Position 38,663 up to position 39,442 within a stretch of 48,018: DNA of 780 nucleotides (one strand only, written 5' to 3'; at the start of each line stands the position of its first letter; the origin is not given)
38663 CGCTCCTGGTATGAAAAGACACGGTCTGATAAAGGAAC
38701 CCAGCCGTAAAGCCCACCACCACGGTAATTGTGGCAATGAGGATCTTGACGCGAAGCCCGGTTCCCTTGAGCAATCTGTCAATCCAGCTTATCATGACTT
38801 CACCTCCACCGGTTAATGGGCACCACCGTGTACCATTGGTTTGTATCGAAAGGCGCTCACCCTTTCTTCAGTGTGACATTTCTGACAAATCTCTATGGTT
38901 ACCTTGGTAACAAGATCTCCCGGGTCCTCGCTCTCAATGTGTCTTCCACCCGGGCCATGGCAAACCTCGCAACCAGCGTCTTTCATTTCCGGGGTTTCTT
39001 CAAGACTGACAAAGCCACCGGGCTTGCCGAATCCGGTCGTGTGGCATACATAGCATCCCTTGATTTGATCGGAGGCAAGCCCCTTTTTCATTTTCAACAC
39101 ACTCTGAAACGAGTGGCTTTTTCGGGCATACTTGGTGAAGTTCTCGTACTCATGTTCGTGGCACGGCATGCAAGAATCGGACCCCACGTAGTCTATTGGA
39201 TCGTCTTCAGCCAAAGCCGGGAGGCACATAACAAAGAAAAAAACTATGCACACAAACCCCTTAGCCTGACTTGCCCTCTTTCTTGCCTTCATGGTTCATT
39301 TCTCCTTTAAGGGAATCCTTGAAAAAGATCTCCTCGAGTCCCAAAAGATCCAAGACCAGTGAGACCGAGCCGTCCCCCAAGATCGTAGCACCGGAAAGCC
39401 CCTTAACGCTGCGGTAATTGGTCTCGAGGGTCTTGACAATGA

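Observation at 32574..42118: Wsp-like chemosensory operon with c-di-GMP output, a haem-motif receptor and an embedded tetrahaem cytochrome c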

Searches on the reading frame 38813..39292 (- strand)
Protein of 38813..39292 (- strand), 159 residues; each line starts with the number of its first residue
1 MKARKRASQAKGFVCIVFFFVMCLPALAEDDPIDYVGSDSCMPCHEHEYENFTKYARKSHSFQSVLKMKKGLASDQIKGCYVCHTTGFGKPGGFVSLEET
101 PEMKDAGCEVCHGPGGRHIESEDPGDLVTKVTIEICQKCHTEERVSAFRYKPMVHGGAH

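Call 3: search_protein_families(library=pfam, proteins=[window:38813-39292:-], max_evalue=0.01)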
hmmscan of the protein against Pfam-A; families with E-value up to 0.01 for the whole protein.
window:38813-39292:- (159 aa): 4 families
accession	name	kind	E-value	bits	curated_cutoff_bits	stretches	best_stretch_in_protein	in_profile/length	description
PF13435.11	Cytochrome_C554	-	2e-17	64.3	20.8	1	41-113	2-84/84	Cytochrome c554 and c-prime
PF22113.1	Mtrc-MtrF_II-IV_dom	-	2.9e-09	37.1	30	2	39-116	82-167/176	Outer membrane cytochrome MtrC/MtrF-like, domains II/IV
PF09699.15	Paired_CXXCH_1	-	2.1e-05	24.5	20.6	1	104-144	5-40/41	Doubled CXXCH motif (Paired_CXXCH_1)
PF14522.11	Cytochrome_C7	-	5.7e-05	23.3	24.8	0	76-140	12-66/67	Cytochrome c7 and related cytochrome c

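Call 11: find_related_loci(query=window:38813-39292:-, collection=genome_contigs, flank=10000)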
Query window:38813-39292:- (159 aa) in genome_contigs; peptide patterns used: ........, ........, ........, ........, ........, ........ (x = any residue, [..] = any of these).
235 stretches matched a pattern; 150 encode a relative of the query (tblastn E <= 1e-3); the best 80 are kept; 80 distinct loci.
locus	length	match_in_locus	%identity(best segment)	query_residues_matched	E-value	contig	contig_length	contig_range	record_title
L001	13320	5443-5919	75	1-159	5e-82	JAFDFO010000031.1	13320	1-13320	MAG: Deltaproteobacteria bacterium isolate Meg22_02_Bin_40 Meg22_02_Bin_40_scaffold_4490, whole genome shotgun sequence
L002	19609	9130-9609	68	1-159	1e-74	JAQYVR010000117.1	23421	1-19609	MAG: Desulfobacteria bacterium isolate SG_15_bin16 SG_15_bin.16.orig_15_k141_4150467, whole genome shotgun sequence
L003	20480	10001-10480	68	1-159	4e-70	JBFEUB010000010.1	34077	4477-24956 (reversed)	MAG: Desulfobacteria bacterium isolate Mix_mud07.2021.05.48 k141_968713_length_34077_cov_12.0000, whole genome shotgun s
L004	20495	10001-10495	54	4-159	1e-59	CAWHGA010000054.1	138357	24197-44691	MAG: uncultured delta proteobacterium isolate MFD00709.bin.3.2 genome assembly, contig: contig_9625, whole genome shotgu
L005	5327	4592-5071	54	1-159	2e-58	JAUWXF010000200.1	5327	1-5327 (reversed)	MAG: Desulfobacterales bacterium isolate CSMAG_2677 CSMAG_2677_k127_3515151_length_5327_cov_849.4144, whole genome shotg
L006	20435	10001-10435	57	16-159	4e-58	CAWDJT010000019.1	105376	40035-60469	MAG: uncultured delta proteobacterium isolate MFD00709.bin.2.118 genome assembly, contig: contig_151121, whole genome sh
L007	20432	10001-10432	60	17-159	7e-58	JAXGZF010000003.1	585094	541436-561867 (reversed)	MAG: Desulfobacterales bacterium isolate AnMBR.bin530 bin530_3, whole genome shotgun sequence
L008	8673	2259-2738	53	1-159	2e-57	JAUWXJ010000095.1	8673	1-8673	MAG: Desulfobacterales bacterium isolate CSMAG_2681 CSMAG_2681_k141_1276549_length_8673_cov_7.0000, whole genome shotgun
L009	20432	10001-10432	58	17-159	3e-56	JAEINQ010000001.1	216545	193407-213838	MAG: Desulfobacterales bacterium isolate MAG8 NODE_63_length_216545_cov_7.452746, whole genome shotgun sequence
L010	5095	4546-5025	53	1-159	2e-56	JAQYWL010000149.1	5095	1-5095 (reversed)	MAG: Desulfobacteria bacterium isolate Co_bin7 Co_bin7_c_000001153016, whole genome shotgun sequence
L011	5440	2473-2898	58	19-159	4e-55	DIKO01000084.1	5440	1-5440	MAG TPA_asm: Desulfobacteraceae bacterium UBA5616 UBA5616_contig_99335, whole genome shotgun sequence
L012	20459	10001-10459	56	13-159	1e-54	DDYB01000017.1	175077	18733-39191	MAG TPA_asm: Desulfobacteraceae bacterium UBA2245 UBA2245_contig_2300, whole genome shotgun sequence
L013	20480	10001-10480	54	3-159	4e-53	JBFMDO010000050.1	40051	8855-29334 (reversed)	MAG: Nitrospirota bacterium isolate MAG221 MAG221_50, whole genome shotgun sequence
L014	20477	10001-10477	50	3-159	8e-53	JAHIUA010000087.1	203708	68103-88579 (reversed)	MAG: Proteobacteria bacterium isolate MM_PC_MetaG.mb.230 MM_PC_MetaG.mb.230_k141_1607051, whole genome shotgun sequence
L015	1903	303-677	60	35-159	3e-53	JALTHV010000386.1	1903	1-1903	MAG: Deltaproteobacteria bacterium isolate S016_metabat2_scaf2bin.123 S016_NODE_90654_length_1903_cov_38.038288, whole g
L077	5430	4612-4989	55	34-159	7e-47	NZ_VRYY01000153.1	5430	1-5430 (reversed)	Nitratidesulfovibrio oxamicus strain NCIMB 9442 NODE_239, whole genome shotgun sequence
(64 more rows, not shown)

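Call 37: search_solved_structures(query=window:38816-39292:-, max_evalue=1, show_alignments=2)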
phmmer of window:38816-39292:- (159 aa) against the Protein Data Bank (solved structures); distinct sequences matched with E-value up to 1: 7.
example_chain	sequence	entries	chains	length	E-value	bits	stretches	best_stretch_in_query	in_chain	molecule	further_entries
1bvb_A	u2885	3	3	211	1.5e-07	34.6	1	35-117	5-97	CYTOCHROME C-554 | CYTOCHROME C554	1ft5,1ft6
6i5b_A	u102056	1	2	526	3.6e-06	30.1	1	77-142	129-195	Uncharacterized protein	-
6qvm_A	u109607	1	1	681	0.0034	20.4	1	77-141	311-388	Multiheme cytochrome cf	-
5afd_A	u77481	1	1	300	0.036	17.1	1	60-102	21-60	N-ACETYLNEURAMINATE LYASE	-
8rv0_Y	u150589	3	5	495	0.13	15.3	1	79-146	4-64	Octaheme cytochrome c nitrite reductase | Octaheme nitrite c cytochrome c reductase | Octaheme nitrite reductase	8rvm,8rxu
2emf_A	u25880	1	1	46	0.16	15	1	111-146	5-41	Zinc finger protein 484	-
6r2q_A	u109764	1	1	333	0.24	14.4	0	100-143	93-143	Cystathionine beta-synthase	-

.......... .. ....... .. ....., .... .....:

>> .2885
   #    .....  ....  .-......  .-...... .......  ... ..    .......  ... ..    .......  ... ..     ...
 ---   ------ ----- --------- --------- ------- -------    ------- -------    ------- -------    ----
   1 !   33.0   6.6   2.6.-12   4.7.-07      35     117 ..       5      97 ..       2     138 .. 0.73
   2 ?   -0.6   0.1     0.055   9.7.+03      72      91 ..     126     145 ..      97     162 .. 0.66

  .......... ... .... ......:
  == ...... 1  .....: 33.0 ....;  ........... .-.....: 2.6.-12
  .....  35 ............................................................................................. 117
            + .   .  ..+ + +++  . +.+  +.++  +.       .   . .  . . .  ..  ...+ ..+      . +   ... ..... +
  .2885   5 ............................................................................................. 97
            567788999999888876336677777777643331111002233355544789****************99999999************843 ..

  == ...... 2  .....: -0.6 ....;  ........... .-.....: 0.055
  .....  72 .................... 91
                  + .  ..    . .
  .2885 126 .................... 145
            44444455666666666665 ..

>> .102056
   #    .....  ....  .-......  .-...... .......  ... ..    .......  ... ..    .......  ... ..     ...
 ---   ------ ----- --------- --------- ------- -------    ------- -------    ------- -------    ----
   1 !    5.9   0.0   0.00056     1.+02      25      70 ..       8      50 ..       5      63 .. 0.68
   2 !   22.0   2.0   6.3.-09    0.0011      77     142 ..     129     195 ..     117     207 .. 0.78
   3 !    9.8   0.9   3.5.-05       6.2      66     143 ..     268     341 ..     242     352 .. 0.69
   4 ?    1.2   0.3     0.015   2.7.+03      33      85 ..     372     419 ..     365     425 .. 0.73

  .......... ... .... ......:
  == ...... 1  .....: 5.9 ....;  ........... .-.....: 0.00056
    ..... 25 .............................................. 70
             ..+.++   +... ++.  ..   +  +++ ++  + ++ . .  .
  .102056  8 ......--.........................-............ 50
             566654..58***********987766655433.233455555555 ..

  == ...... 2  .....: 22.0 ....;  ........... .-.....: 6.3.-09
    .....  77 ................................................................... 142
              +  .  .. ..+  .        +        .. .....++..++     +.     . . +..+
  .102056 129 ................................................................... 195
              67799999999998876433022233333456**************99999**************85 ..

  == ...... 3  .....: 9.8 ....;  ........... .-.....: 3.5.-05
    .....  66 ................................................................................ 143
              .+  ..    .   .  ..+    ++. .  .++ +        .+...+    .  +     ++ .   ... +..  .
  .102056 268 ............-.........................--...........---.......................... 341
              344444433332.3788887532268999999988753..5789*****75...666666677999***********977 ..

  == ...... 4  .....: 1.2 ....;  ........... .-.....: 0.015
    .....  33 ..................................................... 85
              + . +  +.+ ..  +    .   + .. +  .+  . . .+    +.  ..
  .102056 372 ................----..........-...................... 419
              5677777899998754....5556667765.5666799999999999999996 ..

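Call 47: find_related_loci(query=L077:4612-4989:+, collection=genome_contigs, flank=6000)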
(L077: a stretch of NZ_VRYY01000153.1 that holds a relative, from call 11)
Query L077:4612-4989:+ (126 aa) in genome_contigs; peptide patterns used: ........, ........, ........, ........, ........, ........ (x = any residue, [..] = any of these).
201 stretches matched a pattern; 150 encode a relative of the query (tblastn E <= 1e-3); the best 80 are kept; 80 distinct loci.
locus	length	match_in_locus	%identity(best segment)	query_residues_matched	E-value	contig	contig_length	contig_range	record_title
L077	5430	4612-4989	100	1-126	3e-85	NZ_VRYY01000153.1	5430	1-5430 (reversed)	Nitratidesulfovibrio oxamicus strain NCIMB 9442 NODE_239, whole genome shotgun sequence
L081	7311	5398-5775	96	1-126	2e-82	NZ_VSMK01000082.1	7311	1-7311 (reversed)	Nitratidesulfovibrio liaohensis strain XJ01 NODE_174, whole genome shotgun sequence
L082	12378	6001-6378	94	1-126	1e-80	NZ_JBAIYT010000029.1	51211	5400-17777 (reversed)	Nitratidesulfovibrio sp. 1201_IL3209 NODE_29_length_51211_cov_71.489860, whole genome shotgun sequence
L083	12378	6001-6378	94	1-126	3e-80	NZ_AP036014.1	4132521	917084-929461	Nitratidesulfovibrio sp. HK-II chromosome, complete genome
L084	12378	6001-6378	94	1-126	9e-80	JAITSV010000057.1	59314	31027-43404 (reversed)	MAG: Desulfovibrio sp. isolate Rs511_bin20 k119_2122783, whole genome shotgun sequence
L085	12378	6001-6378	93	1-126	1e-79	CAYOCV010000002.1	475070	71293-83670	MAG TPA_asm: uncultured Desulfovibrio sp. isolate binchicken_co152_25 genome assembly, contig: NODE_8_length_475070_cov_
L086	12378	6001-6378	74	1-126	9e-63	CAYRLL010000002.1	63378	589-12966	MAG TPA_asm: uncultured Desulfovibrio sp. isolate binchicken_co168_127 genome assembly, contig: NODE_696_length_63378_co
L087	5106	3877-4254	76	1-126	6e-60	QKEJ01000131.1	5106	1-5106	MAG: Halodesulfovibrio sp. isolate SZUA-473 scaffold_80351, whole genome shotgun sequence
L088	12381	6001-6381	68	1-126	2e-57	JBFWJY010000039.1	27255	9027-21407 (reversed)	MAG: Desulfomicrobium sp. isolate CA_2019_NHSR_3 NODE_4082_length_27255_cov_39.365379_NHSR, whole genome shotgun sequenc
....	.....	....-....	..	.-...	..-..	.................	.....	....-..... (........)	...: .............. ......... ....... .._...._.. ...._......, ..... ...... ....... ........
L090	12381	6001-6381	65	1-126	6e-56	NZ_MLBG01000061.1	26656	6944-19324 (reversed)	Desulfovibrio sp. DV contig00061, whole genome shotgun sequence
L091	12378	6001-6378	73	1-126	4e-56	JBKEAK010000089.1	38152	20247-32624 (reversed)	MAG: Halodesulfovibrio sp. isolate VLC_100 k251_1365808, whole genome shotgun sequence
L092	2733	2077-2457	69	1-126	3e-56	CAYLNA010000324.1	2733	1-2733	MAG TPA_asm: uncultured Desulfovibrionaceae bacterium isolate binchicken_co115_159 genome assembly, contig: NODE_50704_l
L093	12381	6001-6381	68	1-126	2e-55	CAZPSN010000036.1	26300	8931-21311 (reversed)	MAG TPA_asm: uncultured Desulfovibrionaceae bacterium isolate binchicken_co266_170 genome assembly, contig: NODE_3065_le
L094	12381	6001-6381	68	1-126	1e-54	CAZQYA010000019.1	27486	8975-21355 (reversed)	MAG TPA_asm: uncultured Desulfovibrionaceae bacterium isolate binchicken_co42_488 genome assembly, contig: NODE_1888_len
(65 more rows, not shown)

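Call 52: search_protein_families(library=ncbifam, proteins=[window:38813-39292:-], max_evalue=0.00001)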
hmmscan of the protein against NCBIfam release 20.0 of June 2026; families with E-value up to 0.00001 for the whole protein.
window:38813-39292:- (159 aa): 3 families
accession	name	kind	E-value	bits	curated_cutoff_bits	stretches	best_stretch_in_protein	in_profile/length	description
NF041198.1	UshA_like_PCGU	equivalog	1.8e-22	79.6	275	1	34-151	404-519/519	UshA-like (seleno)protein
NF041028.1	decahem_GSU2203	exception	4.4e-11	42.5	325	1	101-149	64-117/317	GSU2203 family decaheme c-type cytochrome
NF043010.1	Cyt554_Nsmonas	equivalog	9.6e-09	35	400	1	12-118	8-121/238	cytochrome c-550 CycA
